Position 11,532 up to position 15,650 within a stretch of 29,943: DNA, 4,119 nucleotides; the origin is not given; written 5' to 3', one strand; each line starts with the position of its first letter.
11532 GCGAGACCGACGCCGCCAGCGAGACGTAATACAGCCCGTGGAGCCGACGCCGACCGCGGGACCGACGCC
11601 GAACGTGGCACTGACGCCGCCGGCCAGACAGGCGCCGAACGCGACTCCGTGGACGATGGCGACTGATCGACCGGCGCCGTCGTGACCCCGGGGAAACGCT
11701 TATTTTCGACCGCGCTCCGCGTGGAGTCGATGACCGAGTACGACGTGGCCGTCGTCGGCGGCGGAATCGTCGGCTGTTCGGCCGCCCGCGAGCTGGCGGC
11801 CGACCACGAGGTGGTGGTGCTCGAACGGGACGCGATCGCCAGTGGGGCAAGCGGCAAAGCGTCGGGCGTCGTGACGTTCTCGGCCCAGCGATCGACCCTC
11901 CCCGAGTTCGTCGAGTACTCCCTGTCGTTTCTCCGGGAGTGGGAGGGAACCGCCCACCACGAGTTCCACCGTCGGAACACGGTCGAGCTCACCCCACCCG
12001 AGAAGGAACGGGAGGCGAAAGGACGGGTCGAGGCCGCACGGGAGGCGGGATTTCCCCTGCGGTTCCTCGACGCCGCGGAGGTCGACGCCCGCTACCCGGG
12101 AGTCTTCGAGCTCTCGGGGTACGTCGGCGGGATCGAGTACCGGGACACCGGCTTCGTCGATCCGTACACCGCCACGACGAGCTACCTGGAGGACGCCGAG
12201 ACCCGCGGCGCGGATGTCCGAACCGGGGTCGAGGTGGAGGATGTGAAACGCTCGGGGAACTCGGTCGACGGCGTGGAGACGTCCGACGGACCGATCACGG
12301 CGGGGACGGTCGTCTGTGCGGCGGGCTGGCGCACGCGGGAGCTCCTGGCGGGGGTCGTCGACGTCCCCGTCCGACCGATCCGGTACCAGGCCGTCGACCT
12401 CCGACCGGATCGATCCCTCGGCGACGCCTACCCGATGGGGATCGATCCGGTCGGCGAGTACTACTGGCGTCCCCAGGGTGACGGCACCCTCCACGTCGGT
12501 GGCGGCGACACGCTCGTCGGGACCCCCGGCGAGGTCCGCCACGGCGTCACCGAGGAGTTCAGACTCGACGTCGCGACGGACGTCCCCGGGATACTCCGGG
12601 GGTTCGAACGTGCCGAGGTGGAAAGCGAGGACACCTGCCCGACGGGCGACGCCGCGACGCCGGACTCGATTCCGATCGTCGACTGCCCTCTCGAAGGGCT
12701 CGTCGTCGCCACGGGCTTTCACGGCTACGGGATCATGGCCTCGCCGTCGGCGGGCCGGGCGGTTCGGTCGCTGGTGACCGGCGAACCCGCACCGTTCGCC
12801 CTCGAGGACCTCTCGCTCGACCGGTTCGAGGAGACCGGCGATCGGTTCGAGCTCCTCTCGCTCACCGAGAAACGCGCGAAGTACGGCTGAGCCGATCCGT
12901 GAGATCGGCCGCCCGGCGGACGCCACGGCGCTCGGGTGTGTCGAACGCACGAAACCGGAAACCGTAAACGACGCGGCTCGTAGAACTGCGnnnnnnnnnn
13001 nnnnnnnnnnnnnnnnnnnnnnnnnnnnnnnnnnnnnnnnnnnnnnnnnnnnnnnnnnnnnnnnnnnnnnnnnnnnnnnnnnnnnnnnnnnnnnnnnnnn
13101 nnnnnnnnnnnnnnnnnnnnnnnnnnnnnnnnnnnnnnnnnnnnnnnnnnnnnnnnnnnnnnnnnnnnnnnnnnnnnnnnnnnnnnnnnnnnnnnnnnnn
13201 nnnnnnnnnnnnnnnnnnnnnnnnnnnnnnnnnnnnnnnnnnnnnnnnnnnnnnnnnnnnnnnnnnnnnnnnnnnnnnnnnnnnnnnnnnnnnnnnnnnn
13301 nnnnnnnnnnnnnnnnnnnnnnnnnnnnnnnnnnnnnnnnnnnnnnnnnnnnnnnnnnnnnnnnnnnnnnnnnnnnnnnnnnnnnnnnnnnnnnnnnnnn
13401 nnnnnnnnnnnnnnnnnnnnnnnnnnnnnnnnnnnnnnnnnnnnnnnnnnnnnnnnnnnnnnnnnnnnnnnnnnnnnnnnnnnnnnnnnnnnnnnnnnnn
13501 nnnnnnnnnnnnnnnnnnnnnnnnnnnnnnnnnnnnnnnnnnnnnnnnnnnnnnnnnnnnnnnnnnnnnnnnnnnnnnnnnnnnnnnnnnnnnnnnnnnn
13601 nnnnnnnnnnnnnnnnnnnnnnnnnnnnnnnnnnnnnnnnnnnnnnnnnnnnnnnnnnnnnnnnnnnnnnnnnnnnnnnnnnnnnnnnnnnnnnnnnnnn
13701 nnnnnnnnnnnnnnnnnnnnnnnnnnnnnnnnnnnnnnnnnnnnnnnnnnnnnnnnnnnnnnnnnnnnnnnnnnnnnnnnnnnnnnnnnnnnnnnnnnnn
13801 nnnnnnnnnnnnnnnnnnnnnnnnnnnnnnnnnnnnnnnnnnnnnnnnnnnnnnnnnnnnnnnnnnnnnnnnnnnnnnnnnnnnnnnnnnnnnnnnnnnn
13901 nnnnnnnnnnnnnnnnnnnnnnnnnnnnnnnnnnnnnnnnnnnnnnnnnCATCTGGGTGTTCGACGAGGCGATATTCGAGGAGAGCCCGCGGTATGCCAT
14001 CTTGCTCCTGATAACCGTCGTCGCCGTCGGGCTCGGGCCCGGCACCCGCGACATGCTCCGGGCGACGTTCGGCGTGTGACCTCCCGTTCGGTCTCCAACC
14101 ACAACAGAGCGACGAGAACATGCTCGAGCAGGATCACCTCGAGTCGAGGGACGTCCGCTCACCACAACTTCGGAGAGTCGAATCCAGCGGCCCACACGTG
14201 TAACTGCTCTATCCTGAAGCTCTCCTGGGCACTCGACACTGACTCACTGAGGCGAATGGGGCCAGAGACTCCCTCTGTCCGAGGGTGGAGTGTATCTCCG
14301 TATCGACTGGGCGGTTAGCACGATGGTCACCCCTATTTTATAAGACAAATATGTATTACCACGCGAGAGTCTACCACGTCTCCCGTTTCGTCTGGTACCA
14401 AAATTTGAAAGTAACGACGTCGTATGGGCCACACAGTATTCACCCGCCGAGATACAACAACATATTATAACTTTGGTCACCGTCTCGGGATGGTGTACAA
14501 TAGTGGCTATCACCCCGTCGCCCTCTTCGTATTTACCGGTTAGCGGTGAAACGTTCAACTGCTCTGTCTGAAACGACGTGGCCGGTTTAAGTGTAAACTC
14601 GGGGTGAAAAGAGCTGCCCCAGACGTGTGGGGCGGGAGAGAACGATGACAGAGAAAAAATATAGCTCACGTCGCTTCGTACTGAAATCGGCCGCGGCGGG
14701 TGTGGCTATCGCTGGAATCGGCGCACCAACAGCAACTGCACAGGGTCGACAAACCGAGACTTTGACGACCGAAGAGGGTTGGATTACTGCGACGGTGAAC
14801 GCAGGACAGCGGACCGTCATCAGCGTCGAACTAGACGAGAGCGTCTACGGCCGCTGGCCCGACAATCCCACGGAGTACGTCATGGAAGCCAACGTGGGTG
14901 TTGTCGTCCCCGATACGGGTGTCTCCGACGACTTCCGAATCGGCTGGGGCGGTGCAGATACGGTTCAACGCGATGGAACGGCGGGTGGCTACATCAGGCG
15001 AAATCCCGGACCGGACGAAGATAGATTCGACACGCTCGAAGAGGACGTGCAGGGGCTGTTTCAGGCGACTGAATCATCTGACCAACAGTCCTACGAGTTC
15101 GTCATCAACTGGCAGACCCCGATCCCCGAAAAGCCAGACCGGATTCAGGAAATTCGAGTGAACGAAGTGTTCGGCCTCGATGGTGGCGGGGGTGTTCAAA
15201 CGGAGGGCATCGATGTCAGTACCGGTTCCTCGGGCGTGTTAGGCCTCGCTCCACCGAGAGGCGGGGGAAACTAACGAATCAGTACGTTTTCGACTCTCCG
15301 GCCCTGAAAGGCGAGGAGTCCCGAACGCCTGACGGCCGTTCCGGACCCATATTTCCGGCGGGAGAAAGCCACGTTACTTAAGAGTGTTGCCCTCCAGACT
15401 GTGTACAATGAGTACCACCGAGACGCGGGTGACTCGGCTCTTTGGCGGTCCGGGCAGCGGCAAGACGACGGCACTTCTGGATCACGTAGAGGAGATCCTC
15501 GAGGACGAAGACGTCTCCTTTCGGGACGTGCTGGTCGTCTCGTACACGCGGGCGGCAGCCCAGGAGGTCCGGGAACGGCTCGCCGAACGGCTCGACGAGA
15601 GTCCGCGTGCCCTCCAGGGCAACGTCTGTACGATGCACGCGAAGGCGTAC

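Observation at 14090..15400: Low-GC island: a 560-bp AT-rich non-coding gap plus a lower-GC gene for a Tat-secreted protein, directly upstream of the helicase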

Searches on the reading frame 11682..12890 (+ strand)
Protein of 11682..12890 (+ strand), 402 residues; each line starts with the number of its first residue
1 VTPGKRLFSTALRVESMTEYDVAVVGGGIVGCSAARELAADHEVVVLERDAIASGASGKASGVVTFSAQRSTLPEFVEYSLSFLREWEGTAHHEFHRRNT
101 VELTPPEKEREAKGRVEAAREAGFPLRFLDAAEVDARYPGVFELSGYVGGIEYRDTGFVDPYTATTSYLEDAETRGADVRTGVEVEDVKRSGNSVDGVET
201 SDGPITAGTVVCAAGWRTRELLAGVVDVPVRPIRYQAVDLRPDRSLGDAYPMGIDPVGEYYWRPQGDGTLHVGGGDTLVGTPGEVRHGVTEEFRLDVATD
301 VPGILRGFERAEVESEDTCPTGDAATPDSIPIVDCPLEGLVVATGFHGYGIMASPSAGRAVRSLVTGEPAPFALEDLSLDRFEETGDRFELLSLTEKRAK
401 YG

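Call 10: search_protein_families(library=pfam, proteins=[window:11682-12890:+], max_evalue=0.01)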
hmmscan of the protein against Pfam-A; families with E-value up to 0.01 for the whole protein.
window:11682-12890:+ (402 aa): 11 families
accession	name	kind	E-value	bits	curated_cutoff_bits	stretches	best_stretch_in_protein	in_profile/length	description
PF01266.30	DAO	-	1.6e-60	206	27.9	1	21-362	1-351/353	FAD dependent oxidoreductase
PF07992.20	Pyr_redox_2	-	5.2e-08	33.1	26.1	1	20-50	1-32/291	Pyridine nucleotide-disulphide oxidoreductase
PF13450.12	NAD_binding_8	-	3e-05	24.7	21.9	1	24-56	1-34/68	NAD(P)-binding Rossmann-like domain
PF01494.25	FAD_binding_3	-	9.2e-05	22.3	22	1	19-62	1-44/349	FAD binding domain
PF00890.30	FAD_binding_2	-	0.00011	21.9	20.4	1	21-70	1-51/414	FAD binding domain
PF01946.23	Thi4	-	0.00032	20.5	26.2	1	16-66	14-64/235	Thi4 family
PF13738.12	Pyr_redox_3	-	0.0014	18.4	30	0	168-215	86-133/305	Pyridine nucleotide-disulphide oxidoreductase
PF00070.33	Pyr_redox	-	0.0015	19.5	22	0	22-49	2-30/82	Pyridine nucleotide-disulphide oxidoreductase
PF12831.13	FAD_oxidored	-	0.0021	17.8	27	1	21-202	1-128/416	FAD dependent oxidoreductase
PF02254.24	TrkA_N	-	0.0038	18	23.8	1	22-51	1-31/116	TrkA-N domain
PF01593.30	Amino_oxidase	-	0.0045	16.8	19.8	1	130-216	175-256/443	Flavin containing amine oxidoreductase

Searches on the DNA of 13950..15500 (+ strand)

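Call 8: search_rna_families(source=window, start=13950, end=15500, threshold=evalue, max_evalue=5)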
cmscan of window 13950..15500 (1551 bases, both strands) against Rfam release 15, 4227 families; matches with E-value up to 5: 2.
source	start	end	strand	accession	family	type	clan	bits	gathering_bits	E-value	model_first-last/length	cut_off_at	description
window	15060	15109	-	RF01150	sR11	Gene; snRNA; snoRNA; CD-box;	-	17.8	39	1.9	1-57/57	no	Small nucleolar RNA sR11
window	14994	15044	+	RF02946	cow-rumen-1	Gene; sRNA;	-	14.9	53.4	4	1-61/61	no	cow-rumen-1 RNA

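Call 50: search_dna_similar(query=window:14080-15407:+, collection=plasmids, mode=distant, max_evalue=0.001, max_rows=15)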
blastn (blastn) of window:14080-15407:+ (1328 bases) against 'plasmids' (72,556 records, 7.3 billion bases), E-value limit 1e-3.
No match.

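Call 51: search_dna_similar(query=window:14080-15407:+, collection=phages, mode=distant, max_evalue=0.001, max_rows=15)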
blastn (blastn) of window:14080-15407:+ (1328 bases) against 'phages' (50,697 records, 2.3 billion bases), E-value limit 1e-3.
No match.

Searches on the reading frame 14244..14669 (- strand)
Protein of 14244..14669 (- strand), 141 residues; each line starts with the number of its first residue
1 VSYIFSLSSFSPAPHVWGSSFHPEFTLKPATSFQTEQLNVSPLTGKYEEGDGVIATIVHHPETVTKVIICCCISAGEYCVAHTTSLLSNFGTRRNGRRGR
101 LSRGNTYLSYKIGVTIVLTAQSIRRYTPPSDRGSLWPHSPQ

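Call 10: search_protein_families(library=pfam, proteins=[window:14244-14669:-], max_evalue=0.01)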
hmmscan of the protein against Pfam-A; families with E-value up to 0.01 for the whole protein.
window:14244-14669:- (141 aa): 0 families
